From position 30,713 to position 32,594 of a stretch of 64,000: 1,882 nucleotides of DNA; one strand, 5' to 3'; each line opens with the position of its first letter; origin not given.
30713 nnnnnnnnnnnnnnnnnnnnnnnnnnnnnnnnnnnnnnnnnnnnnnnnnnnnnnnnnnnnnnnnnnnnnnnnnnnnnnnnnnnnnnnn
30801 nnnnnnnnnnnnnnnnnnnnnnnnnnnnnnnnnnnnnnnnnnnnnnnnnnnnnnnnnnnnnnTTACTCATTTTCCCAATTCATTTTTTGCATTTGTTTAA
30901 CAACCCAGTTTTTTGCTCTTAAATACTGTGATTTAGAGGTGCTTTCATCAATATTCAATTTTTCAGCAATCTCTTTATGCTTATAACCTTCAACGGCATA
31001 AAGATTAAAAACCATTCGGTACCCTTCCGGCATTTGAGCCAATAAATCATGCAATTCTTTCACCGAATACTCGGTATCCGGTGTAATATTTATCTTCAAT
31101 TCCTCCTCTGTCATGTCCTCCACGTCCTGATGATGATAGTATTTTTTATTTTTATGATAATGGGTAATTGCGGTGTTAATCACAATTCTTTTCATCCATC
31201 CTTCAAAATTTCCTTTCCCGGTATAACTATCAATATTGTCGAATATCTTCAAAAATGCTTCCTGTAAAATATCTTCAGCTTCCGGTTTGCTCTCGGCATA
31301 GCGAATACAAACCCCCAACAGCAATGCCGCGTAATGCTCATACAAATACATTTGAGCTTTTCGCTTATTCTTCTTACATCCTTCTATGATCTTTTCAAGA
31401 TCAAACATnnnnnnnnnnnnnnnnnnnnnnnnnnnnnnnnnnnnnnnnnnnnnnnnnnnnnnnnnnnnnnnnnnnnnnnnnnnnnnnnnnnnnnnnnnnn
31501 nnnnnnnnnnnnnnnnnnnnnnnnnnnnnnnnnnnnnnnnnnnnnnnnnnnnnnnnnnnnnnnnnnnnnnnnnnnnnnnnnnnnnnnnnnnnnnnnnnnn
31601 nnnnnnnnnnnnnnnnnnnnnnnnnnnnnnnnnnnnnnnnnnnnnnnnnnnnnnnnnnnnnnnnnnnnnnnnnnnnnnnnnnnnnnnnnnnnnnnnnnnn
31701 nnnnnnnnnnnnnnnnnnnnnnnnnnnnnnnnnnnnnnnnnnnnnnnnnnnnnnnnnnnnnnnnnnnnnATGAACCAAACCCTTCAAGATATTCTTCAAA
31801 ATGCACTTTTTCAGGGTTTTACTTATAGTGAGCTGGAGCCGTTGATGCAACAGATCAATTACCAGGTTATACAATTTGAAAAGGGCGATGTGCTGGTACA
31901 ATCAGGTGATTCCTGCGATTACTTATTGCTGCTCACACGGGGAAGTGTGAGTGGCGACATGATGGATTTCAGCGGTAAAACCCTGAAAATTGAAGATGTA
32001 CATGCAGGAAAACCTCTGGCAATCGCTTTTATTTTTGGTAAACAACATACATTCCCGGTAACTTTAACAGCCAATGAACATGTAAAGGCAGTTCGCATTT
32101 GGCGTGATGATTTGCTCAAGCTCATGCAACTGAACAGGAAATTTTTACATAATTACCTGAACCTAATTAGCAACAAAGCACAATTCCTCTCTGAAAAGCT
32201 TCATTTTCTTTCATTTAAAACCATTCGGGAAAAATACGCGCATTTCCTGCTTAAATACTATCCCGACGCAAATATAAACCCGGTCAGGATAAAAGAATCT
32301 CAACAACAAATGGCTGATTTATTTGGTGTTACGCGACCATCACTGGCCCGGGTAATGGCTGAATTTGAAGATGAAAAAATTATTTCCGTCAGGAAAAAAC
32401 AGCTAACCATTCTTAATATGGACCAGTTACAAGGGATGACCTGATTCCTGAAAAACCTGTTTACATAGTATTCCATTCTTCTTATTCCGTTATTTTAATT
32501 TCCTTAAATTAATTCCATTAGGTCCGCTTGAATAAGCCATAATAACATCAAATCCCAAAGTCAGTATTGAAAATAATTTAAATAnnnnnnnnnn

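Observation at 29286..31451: The same ECF-type promoter architecture (TGCAAC-N18-GTCT) occurs four times: upstream of the ECF sigma gene and of each sRNA-like unit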

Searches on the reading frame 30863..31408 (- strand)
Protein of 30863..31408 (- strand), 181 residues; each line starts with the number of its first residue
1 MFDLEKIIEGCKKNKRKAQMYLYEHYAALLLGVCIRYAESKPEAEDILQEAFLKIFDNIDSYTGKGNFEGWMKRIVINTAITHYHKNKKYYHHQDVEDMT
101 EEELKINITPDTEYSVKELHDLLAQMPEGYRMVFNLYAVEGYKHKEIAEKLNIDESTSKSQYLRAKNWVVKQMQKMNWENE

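Call 8: search_protein_families(library=pfam, proteins=[window:30863-31408:-], max_evalue=0.01)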
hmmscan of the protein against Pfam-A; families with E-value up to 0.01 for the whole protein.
window:30863-31408:- (181 aa): 4 families
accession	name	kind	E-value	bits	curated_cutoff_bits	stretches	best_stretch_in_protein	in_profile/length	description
PF04542.20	Sigma70_r2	-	2e-16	59.9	24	1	22-89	1-70/71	Sigma-70 region 2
PF08281.18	Sigma70_r4_2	-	3e-16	59.2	25.7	1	118-166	3-51/54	Sigma-70, region 4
PF07638.17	Sigma70_ECF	-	3.8e-05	24.1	21.1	1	71-174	82-184/185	ECF sigma factor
PF04545.22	Sigma70_r4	-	0.00044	20.1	24.1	1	122-157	1-36/50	Sigma-70, region 4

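Call 10: find_related_loci(query=window:30863-31408:-, collection=genome_contigs, flank=4000)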
Query window:30863-31408:- (181 aa) in genome_contigs; peptide patterns used: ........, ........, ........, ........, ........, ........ (x = any residue, [..] = any of these).
210 stretches matched a pattern; 60 encode a relative of the query (tblastn E <= 1e-3); 60 distinct loci.
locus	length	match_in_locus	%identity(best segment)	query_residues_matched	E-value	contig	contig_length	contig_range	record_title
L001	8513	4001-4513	53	6-176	2e-59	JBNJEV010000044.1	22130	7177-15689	MAG: Bacteroidota bacterium isolate Y23_0dBSd1.bin.109 NODE_1452_length_22130_cov_18.989560, whole genome shotgun sequen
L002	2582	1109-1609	49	7-175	4e-52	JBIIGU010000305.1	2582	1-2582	MAG: Bacteroidia bacterium isolate ME2001-07-16D8pf_3300042503_group1_bin51 Rohwer_bin1046_scaffold_67302_c1, whole geno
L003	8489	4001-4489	49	5-169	1e-50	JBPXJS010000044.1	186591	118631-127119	MAG: Bacteroidota bacterium isolate mt_P1 k141_54269, whole genome shotgun sequence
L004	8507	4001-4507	48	5-175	8e-51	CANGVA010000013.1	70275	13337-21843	MAG: Bacteroidetes bacterium isolate RE-15aug16-236 genome assembly, contig: RE-15aug16-C8-p1, whole genome shotgun sequ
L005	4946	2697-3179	51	7-169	1e-50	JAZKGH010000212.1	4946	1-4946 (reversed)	MAG: Bacteroidota bacterium isolate DC_RB_04_SPN110320-bin039_1 DCRB04SPN_B039_1_000000000212, whole genome shotgun sequ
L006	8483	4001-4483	51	7-169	2e-50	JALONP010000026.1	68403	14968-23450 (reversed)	MAG: Bacteroidia bacterium isolate Prado080 scaffold_1212, whole genome shotgun sequence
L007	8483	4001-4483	51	7-169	2e-49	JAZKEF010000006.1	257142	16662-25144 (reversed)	MAG: Bacteroidota bacterium isolate DC_HB_02_SPN181219-bin021 DCHB02SPN_B021_0_000000000006, whole genome shotgun sequen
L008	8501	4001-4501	45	7-175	3e-49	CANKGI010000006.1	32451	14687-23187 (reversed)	MAG: Bacteroidetes bacterium isolate RH-9nov16-162 genome assembly, contig: RH-9nov16-C2256, whole genome shotgun sequen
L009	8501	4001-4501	49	7-175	7e-49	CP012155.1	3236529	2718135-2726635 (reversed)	Bacteroidetes bacterium UKL13-3 chromosome, complete genome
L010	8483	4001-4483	51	7-169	6e-49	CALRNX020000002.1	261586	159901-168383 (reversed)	MAG: Chitinophaga pinensis isolate JJ-KL21111-146-3-mx-bin594 genome assembly, contig: JJ-KL21111-146-C8, whole genome s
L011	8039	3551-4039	49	5-169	1e-48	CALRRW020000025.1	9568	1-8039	MAG: Comamonas sp. lk isolate JJ-JE51-08-11-m1-bin246 genome assembly, contig: JJ-R9D14-65-C84, whole genome shotgun seq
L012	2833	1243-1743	47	4-176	4e-48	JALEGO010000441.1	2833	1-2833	MAG: Flavobacteriales bacterium isolate CC_bin18 k97_134834, whole genome shotgun sequence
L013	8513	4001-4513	47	4-174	2e-47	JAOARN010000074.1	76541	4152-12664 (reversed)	MAG: Marinifilaceae bacterium isolate McD1.32 contig_110239, whole genome shotgun sequence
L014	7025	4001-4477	48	7-166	9e-48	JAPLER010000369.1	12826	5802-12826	MAG: Bacteroidetes bacterium isolate LacPavin_0818_WC55_MAG_32_7 LacPavin_0818_WC55_scaffold_269387, whole genome shotgu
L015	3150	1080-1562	45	5-166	3e-47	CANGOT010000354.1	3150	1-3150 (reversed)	MAG: Chitinophagaceae bacterium isolate Jr-7aug17-137 genome assembly, contig: Jr-7aug17-C59531, whole genome shotgun se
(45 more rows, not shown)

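Call 17: find_encoding_contigs(protein=window:30863-31408:-, flank=6000, max_places=10)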
Protein window:30863-31408:- (181 aa): 1 contig read that carries it; 1 place shown.
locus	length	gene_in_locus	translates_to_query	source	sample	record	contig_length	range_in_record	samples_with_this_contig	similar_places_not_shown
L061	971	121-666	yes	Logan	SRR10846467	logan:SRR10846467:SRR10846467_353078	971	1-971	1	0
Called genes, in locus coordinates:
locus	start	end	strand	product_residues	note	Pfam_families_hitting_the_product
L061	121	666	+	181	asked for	PF04542:Sigma70_r2, PF08281:Sigma70_r4_2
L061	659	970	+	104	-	?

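Call 34: search_protein_families(library=ncbifam, proteins=[window:30863-31408:-], max_evalue=0.01)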
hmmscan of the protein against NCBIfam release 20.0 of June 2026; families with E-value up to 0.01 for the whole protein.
window:30863-31408:- (181 aa): 92 families (the best 25 are shown)
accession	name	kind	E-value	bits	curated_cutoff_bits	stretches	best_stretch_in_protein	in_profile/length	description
TIGR02937.1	sigma70-ECF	superfamily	1.5e-27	96.3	42.9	1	19-173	3-165/165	sigma-70 family RNA polymerase sigma factor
NF008888.0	PRK11922.1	equivalog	7.2e-25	88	204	1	40-175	53-198/231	RNA polymerase sigma factor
TIGR02985.1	Sig70_bacteroi1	subfamily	1.3e-24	87.3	126.4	1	21-165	5-154/162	RNA polymerase sigma-70 factor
NF058625.1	sigma_PG0214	equivalog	1.2e-22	80.4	130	1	30-177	17-165/170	GFO_1088 family ECF-type sigma factor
NF007216.0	PRK09638.1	equivalog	2.1e-22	79.7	194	1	5-175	6-176/180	RNA polymerase sigma factor SigY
TIGR02950.1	SigM_subfam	subfamily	4.8e-21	75.3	147.95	1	22-168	5-153/159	RNA polymerase sigma factor, SigM family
NF007223.0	PRK09641.1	equivalog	1.3e-20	74.1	209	1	5-175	6-186/187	RNA polymerase sigma factor SigW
NF009189.0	PRK12537.1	equivalog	1.3e-20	73.7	261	1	1-160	7-168/182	RNA polymerase sigma factor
NF007215.0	PRK09637.1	equivalog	1.1e-19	71.1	212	1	24-170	8-151/181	RNA polymerase sigma factor SigZ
TIGR02959.1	SigZ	equivalog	3e-19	69.5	168.65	1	37-170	15-145/170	RNA polymerase sigma factor SigZ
TIGR02948.1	SigW_bacill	equivalog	3.9e-19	69.4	243.1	1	6-175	7-186/187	RNA polymerase sigma factor SigW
NF009174.0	PRK12522.1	equivalog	1.1e-18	67.8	217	1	22-174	8-168/175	RNA polymerase sigma factor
TIGR02947.1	SigH_actino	hypoth_equivalog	4.1e-18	65.7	251.55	1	26-174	20-180/193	RNA polymerase sigma-70 factor, TIGR02947 family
TIGR02939.1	RpoE_Sigma70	equivalog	8e-18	65.1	236.15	1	6-174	9-187/190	RNA polymerase sigma factor RpoE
NF006930.0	PRK09415.1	subfamily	1.4e-17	64.1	198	1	14-175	13-177/179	RNA polymerase factor sigma C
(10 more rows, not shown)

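Call 51: find_homologous_proteins(query=window:30863-31408:-, max_evalue=1e-30)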
Query window:30863-31408:- (181 aa): 2487 proteins with E <= 1e-30 among 2808 candidates; the best 120 are listed.
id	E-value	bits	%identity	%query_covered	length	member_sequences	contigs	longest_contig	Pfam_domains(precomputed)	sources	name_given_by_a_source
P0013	6.1e-117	406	100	100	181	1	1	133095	PF04542.21,PF08281.19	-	-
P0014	9.2e-81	288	70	98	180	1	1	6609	PF07638.18,PF04542.21,PF08281.19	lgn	-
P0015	1.8e-80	287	67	98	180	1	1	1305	PF07638.18,PF04542.21,PF08281.19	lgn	-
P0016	2.6e-80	287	66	100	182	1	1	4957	PF07638.18,PF04542.21,PF08281.19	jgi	-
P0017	5.7e-80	285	67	98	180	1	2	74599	PF07638.18,PF04542.21,PF08281.19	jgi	jgi:RNA polymerase sigma factor (sigma-70 family)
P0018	1.3e-79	284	65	100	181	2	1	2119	PF07638.18,PF04542.21,PF08281.19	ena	-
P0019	1.8e-79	284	66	98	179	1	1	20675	PF04542.21,PF08281.19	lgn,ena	-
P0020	1.9e-79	284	66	98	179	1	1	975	PF07638.18,PF04542.21,PF08281.19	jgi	jgi:RNA polymerase sigma-70 factor (ECF subfamily)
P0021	2.5e-77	277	65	98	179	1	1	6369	PF04542.21,PF08281.19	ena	-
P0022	3.6e-77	276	65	98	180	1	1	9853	PF07638.18,PF04542.21,PF08281.19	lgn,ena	-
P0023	5.0e-77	276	67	98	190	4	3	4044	PF07638.18,PF04542.21,PF08281.19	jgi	jgi:RNA polymerase sigma factor (sigma-70 family)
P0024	6.3e-77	275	65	98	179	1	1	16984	PF07638.18,PF04542.21,PF08281.19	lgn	-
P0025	7.4e-77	275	64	98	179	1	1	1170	PF04542.21,PF08281.19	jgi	jgi:RNA polymerase sigma-70 factor (ECF subfamily)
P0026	7.7e-77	275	67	98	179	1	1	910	PF04542.21,PF08281.19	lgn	-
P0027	8.3e-77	275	66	98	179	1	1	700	PF04542.21,PF08281.19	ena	-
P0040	5.5e-76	272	63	98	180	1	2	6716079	PF07638.18,PF04542.21,PF08281.19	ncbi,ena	-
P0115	1.4e-71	258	61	98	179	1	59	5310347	PF07638.18,PF04542.21,PF08281.19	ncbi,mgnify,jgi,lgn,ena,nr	ncbi:MAG TPA: hypothetical protein DDX98_09860 [Bacteroidales bacterium]|mgnify:CR=1 FL=1|jgi:RNA po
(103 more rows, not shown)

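Call 52: find_encoding_contigs(protein=P0014, flank=4000, max_places=4)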
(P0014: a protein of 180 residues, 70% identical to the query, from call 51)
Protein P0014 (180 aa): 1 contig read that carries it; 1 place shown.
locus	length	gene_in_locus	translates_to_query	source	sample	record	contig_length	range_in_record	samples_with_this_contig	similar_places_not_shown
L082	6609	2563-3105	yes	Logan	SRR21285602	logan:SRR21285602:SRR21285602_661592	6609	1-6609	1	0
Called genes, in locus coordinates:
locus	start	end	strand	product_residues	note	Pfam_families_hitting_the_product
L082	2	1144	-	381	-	?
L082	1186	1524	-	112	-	PF03960:ArsC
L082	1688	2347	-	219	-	PF00027:cNMP_binding, PF13545:HTH_Crp_2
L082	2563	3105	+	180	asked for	PF07638:Sigma70_ECF (weak), PF04542:Sigma70_r2, PF08281:Sigma70_r4_2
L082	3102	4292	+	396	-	PF18911:PKD_4, PF00801:PKD (weak), PF18911:PKD_4, PF00801:PKD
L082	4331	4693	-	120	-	PF03733:YccF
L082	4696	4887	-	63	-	-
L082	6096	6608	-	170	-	?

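Call 53: find_encoding_contigs(protein=P0040, flank=4000, max_places=4)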
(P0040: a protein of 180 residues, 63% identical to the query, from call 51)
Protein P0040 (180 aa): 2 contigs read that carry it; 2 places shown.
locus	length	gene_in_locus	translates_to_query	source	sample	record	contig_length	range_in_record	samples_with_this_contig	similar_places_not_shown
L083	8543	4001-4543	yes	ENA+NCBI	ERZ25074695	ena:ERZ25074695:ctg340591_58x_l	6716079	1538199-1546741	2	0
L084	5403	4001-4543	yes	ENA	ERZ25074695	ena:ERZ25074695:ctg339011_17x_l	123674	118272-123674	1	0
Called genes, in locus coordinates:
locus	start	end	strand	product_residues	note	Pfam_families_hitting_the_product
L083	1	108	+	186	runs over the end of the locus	-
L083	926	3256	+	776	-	PF01734:Patatin, PF19143:Omp85_2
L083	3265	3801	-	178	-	-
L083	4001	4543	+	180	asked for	PF07638:Sigma70_ECF (weak), PF04542:Sigma70_r2, PF08281:Sigma70_r4_2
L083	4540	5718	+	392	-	PF00801:PKD, PF18911:PKD_4, PF13585:CHU_C (faint)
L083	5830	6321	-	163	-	-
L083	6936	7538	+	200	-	-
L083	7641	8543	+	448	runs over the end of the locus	PF18962:Por_Secre_tail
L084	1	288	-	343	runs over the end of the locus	-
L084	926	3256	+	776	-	PF01734:Patatin, PF19143:Omp85_2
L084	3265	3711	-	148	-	-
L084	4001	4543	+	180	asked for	PF07638:Sigma70_ECF (weak), PF04542:Sigma70_r2, PF08281:Sigma70_r4_2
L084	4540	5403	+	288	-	?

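Call 54: find_encoding_contigs(protein=P0115, flank=4000, max_places=10)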
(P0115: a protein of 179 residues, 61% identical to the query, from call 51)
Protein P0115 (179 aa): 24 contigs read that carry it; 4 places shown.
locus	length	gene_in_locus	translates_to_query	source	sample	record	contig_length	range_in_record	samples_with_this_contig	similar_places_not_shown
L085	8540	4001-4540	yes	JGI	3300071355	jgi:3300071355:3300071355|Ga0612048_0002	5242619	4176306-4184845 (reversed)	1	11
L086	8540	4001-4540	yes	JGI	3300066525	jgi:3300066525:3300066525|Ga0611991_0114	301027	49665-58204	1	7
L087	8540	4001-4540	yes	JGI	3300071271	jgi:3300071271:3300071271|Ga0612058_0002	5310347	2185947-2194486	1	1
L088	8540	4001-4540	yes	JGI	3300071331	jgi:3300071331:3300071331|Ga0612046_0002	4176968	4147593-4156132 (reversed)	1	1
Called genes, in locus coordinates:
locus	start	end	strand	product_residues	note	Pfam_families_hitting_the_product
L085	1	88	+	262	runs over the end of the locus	PF13174:TPR_6 (faint)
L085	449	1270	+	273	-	PF00484:Pro_CA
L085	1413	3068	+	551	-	PF05598:DUF772, PF01609:DDE_Tnp_1 (weak), PF13751:DDE_Tnp_1_6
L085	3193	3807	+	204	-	-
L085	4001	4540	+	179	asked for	PF07638:Sigma70_ECF (weak), PF04542:Sigma70_r2, PF08281:Sigma70_r4_2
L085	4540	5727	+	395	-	PF16820:PKD_3 (faint), PF00801:PKD, PF18911:PKD_4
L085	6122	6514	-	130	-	-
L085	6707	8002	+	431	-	PF05576:Peptidase_S37, PF05577:Peptidase_S28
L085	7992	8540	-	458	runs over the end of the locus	PF01554:MatE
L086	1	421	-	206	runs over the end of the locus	-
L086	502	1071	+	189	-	PF04542:Sigma70_r2 (weak)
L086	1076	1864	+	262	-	PF13174:TPR_6 (faint)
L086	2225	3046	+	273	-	PF00484:Pro_CA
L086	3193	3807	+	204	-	-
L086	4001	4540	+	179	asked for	PF07638:Sigma70_ECF (weak), PF04542:Sigma70_r2, PF08281:Sigma70_r4_2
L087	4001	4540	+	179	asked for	PF07638:Sigma70_ECF (weak), PF04542:Sigma70_r2, PF08281:Sigma70_r4_2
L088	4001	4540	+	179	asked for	PF07638:Sigma70_ECF (weak), PF04542:Sigma70_r2, PF08281:Sigma70_r4_2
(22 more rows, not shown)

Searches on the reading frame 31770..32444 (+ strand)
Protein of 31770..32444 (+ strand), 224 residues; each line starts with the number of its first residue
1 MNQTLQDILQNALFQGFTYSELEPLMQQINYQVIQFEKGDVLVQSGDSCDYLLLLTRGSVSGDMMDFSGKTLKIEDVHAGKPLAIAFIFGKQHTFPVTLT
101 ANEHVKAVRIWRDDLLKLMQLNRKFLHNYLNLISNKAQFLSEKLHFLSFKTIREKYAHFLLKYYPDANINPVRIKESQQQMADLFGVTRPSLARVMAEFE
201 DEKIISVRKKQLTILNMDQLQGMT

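Call 8: search_protein_families(library=pfam, proteins=[window:31770-32444:+], max_evalue=0.01)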
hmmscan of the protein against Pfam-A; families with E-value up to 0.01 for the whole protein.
window:31770-32444:+ (224 aa): 2 families
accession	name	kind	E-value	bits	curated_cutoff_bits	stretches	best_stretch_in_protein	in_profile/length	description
PF13545.12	HTH_Crp_2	-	2.8e-14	53.3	27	1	156-221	3-68/70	Crp-like helix-turn-helix domain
PF00027.35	cNMP_binding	-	2.6e-09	37.4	27.5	1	34-120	2-87/89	Cyclic nucleotide-binding domain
